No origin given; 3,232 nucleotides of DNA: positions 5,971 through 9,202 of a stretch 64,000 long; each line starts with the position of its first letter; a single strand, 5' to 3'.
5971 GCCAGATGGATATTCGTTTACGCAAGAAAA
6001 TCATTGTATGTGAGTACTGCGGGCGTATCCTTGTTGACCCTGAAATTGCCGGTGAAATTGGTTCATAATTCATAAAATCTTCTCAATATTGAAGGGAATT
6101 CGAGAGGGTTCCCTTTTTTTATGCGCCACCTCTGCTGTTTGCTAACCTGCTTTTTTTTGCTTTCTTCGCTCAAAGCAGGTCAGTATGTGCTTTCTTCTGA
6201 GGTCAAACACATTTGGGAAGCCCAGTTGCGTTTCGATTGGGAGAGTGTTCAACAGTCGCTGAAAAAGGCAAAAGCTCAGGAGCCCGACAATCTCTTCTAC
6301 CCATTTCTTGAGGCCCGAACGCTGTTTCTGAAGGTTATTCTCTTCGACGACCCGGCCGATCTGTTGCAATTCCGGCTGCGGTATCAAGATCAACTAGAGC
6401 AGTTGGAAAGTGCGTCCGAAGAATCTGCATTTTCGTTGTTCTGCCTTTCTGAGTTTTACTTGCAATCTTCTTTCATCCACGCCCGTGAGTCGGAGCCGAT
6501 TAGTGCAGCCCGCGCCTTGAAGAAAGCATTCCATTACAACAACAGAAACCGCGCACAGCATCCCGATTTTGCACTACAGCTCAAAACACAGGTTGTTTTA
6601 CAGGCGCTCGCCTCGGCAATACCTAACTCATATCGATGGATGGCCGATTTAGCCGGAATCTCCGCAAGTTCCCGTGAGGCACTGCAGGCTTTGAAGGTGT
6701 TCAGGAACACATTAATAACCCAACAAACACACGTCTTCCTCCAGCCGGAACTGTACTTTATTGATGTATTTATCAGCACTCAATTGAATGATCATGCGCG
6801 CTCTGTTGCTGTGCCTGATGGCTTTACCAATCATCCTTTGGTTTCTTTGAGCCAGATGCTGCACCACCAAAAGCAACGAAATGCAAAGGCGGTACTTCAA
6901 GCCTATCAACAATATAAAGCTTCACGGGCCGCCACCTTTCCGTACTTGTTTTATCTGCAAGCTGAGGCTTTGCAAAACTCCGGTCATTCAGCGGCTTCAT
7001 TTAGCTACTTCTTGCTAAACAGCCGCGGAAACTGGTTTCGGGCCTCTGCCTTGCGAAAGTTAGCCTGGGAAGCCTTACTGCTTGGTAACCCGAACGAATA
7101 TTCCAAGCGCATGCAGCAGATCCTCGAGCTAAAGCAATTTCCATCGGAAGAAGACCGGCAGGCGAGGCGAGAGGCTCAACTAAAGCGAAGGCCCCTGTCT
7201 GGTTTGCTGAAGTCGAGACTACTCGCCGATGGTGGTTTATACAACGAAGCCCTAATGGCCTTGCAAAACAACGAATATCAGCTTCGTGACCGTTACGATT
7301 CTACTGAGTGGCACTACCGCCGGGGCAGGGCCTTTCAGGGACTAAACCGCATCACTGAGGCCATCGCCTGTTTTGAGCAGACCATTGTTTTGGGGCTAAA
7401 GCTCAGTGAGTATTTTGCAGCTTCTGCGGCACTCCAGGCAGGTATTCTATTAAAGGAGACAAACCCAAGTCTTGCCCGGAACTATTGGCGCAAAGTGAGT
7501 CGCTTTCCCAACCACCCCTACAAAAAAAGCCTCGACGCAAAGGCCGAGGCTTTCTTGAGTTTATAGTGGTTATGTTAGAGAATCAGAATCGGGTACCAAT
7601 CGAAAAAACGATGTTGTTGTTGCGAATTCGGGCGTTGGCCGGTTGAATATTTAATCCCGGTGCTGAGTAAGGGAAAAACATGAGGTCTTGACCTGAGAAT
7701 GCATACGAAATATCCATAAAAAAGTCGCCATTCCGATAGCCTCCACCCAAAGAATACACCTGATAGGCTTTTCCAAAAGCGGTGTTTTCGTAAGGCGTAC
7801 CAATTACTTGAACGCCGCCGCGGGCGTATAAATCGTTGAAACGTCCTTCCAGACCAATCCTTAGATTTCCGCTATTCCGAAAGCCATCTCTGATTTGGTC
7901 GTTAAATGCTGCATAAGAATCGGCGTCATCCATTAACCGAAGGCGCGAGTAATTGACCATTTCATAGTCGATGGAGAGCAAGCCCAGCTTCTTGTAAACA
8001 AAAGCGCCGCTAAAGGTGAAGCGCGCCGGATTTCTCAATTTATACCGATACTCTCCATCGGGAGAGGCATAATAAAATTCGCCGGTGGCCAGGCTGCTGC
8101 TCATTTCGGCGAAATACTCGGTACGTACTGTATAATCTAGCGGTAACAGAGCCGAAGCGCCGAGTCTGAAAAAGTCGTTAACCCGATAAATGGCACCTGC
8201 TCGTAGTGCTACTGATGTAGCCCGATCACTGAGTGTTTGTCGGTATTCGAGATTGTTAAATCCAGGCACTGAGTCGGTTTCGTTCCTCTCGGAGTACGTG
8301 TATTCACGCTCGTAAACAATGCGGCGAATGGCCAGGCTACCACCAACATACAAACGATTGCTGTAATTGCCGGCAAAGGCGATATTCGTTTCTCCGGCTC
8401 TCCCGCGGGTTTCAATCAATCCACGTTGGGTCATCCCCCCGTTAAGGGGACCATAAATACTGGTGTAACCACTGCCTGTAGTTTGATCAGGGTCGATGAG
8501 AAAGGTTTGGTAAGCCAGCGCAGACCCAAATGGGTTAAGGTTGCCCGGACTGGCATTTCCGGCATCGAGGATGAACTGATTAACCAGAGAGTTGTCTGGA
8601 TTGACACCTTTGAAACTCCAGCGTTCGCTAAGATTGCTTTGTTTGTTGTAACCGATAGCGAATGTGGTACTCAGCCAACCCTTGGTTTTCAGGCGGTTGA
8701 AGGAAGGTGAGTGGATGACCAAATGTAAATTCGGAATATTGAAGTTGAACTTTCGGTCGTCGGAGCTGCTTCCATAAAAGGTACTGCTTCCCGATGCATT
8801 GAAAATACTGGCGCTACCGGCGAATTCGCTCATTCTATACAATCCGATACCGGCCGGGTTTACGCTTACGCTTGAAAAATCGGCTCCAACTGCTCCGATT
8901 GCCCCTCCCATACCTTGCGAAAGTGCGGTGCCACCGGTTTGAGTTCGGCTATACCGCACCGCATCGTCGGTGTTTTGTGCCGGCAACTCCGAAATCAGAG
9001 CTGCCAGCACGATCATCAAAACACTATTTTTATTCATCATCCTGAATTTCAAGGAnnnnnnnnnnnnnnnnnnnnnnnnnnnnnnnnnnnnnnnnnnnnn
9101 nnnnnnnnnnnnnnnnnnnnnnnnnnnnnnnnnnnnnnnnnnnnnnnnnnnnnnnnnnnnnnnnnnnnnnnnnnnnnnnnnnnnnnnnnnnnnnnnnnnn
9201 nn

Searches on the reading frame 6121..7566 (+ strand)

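Call 58: search_protein_families(library=ncbifam, proteins=[window:6121-7566:+], max_evalue=0.001)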
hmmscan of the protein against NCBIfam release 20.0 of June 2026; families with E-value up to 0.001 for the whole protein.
window:6121-7566:+ (481 aa): 0 families

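Call 69: search_protein_families(library=pfam, proteins=[window:6121-7566:+], max_evalue=5)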
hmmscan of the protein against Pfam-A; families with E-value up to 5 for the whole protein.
window:6121-7566:+ (481 aa): 5 families
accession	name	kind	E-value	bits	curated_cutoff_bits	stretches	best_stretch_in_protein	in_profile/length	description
PF00515.34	TPR_1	-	0.00094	19.3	27.8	1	397-422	3-28/34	Tetratricopeptide repeat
PF07719.23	TPR_2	-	0.02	15.5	27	1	396-422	2-28/34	Tetratricopeptide repeat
PF13181.12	TPR_8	-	0.22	12.2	25.7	1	398-420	4-26/34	Tetratricopeptide repeat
PF13432.12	TPR_16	-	1.1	10.2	32.7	1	399-438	1-35/65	Tetratricopeptide repeat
PF13174.12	TPR_6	-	1.5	10.1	26.3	1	399-422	4-27/33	Tetratricopeptide repeat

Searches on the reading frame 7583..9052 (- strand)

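Call 10: search_protein_families(library=pfam, proteins=[window:7583-9052:-], max_evalue=0.001)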
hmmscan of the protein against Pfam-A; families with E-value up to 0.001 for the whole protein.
window:7583-9052:- (489 aa): 0 families

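Call 58: search_protein_families(library=ncbifam, proteins=[window:7583-9052:-], max_evalue=0.001)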
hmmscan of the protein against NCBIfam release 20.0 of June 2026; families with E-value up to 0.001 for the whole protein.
window:7583-9052:- (489 aa): 0 families

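Call 69: search_protein_families(library=pfam, proteins=[window:7583-9052:-], max_evalue=5)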
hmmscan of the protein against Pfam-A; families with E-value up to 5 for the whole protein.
window:7583-9052:- (489 aa): 2 families
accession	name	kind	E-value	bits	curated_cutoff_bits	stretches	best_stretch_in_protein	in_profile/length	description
PF20841.2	NtrZ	-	0.0038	18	27.7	1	268-303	14-49/78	NtrZ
PF03349.22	Toluene_X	-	0.0059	15.6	29.7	1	259-449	181-378/421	Outer membrane protein transport protein (OMPP1/FadL/TodX)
